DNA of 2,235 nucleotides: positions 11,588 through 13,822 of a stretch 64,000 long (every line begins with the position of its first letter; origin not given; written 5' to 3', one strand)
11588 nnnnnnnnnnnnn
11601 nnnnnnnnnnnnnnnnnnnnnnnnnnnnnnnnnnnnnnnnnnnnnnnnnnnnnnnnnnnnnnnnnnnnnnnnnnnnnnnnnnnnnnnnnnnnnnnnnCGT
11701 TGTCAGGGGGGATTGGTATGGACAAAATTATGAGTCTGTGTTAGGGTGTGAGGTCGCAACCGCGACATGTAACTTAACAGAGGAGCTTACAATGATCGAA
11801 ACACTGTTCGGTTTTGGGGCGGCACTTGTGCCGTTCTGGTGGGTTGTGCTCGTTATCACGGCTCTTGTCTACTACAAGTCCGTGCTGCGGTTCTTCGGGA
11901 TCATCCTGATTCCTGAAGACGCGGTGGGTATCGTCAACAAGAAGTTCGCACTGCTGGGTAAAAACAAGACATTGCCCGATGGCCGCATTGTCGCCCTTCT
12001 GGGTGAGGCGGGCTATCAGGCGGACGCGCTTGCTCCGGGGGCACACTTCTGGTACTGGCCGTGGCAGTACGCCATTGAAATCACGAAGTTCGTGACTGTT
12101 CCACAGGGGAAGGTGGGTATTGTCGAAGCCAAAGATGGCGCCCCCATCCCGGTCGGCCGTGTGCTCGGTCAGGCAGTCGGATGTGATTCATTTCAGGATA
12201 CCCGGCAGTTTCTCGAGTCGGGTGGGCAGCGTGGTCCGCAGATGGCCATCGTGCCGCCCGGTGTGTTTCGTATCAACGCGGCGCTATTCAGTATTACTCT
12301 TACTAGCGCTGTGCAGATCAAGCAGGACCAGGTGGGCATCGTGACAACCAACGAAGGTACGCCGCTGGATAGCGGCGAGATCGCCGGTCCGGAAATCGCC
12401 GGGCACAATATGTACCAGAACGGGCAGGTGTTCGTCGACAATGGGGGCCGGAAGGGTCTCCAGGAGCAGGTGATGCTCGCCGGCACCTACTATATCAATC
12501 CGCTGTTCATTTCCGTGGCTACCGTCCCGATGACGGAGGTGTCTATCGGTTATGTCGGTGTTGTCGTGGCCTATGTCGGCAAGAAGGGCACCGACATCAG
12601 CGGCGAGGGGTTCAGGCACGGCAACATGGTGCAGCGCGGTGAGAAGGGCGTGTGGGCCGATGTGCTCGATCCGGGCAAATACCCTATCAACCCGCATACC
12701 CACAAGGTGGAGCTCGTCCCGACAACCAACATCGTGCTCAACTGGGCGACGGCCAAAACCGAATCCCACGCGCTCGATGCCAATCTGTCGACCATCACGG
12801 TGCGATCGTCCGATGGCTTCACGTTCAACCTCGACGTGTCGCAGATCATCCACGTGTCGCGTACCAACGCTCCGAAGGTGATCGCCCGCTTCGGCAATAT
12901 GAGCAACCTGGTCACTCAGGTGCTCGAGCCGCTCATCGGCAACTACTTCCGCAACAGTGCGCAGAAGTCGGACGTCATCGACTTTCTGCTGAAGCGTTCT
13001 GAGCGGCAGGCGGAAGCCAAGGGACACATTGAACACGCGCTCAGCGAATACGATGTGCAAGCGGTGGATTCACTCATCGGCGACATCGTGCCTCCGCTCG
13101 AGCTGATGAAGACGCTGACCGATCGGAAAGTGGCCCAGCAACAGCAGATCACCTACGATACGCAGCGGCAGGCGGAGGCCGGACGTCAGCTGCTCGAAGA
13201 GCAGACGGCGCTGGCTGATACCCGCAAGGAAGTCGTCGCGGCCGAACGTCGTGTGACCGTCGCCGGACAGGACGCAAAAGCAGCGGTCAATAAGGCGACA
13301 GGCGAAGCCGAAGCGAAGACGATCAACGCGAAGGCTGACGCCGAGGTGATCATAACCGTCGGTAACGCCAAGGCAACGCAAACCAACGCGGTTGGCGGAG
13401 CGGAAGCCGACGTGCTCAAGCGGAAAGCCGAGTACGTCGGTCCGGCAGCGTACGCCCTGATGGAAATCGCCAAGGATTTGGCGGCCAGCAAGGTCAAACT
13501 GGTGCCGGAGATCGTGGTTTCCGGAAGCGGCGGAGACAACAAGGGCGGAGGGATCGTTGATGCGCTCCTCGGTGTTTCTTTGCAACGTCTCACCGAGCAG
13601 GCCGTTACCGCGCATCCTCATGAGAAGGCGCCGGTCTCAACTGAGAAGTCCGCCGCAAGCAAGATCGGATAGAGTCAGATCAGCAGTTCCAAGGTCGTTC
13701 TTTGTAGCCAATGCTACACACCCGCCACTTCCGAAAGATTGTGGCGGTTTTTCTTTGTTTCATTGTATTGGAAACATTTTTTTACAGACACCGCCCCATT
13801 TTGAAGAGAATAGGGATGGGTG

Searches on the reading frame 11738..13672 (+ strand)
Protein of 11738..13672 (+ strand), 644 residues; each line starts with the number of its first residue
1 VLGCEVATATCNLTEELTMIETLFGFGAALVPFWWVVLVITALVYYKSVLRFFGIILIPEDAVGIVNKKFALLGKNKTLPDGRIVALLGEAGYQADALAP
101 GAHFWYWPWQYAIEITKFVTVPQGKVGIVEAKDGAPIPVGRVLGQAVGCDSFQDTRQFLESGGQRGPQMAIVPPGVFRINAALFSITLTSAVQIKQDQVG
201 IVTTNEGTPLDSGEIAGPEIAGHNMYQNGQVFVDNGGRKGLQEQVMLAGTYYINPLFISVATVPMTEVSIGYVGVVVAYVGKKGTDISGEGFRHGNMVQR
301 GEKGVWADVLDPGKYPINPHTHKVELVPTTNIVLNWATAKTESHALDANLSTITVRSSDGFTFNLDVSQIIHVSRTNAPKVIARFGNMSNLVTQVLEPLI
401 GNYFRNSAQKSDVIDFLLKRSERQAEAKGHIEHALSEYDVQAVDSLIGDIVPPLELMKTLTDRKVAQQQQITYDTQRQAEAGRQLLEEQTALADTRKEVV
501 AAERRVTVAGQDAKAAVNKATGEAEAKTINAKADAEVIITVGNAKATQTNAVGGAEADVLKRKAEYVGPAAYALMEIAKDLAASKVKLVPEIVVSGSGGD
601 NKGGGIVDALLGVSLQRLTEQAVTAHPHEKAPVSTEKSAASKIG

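Call 62: search_protein_families(library=pfam, proteins=[window:11738-13672:+], max_evalue=0.00001)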
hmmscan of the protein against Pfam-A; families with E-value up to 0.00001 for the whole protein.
window:11738-13672:+ (644 aa): 1 family
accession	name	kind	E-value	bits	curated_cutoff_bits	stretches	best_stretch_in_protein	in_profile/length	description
PF01145.31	Band_7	-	2.5e-25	90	23.6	1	270-480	5-175/176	SPFH domain / Band 7 family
